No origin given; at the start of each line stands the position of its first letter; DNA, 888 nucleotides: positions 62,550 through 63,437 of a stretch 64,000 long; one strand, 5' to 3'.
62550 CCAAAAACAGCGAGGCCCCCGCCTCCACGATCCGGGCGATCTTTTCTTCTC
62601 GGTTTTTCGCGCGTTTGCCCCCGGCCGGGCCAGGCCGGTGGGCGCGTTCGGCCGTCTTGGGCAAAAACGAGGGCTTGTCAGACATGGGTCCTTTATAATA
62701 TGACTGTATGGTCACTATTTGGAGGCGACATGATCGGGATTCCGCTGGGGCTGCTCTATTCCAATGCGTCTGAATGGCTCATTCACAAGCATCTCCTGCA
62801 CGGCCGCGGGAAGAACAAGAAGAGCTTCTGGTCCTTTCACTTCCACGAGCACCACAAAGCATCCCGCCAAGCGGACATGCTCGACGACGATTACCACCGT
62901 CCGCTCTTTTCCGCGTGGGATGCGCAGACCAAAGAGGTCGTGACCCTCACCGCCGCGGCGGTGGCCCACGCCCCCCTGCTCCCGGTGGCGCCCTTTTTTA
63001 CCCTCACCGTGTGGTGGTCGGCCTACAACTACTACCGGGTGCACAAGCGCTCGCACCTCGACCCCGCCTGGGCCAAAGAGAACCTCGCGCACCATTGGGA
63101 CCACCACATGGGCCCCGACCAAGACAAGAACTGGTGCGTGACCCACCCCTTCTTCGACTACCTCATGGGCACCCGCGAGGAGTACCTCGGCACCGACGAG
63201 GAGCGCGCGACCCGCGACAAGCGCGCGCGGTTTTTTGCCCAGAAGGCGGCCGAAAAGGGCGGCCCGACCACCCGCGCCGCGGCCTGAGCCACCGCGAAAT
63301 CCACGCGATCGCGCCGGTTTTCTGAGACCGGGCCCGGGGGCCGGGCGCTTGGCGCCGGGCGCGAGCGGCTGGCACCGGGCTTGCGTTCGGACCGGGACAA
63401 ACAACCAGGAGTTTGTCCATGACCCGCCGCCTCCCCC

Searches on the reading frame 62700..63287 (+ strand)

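Call 19: search_protein_families(library=pfam, proteins=[window:62700-63287:+], max_evalue=0.0001)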
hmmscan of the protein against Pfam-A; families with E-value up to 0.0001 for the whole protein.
window:62700-63287:+ (195 aa): 1 family
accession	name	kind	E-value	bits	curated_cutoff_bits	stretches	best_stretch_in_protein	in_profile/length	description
PF04116.19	FA_hydroxylase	-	1.5e-08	35.6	31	1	16-158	3-132/132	Fatty acid hydroxylase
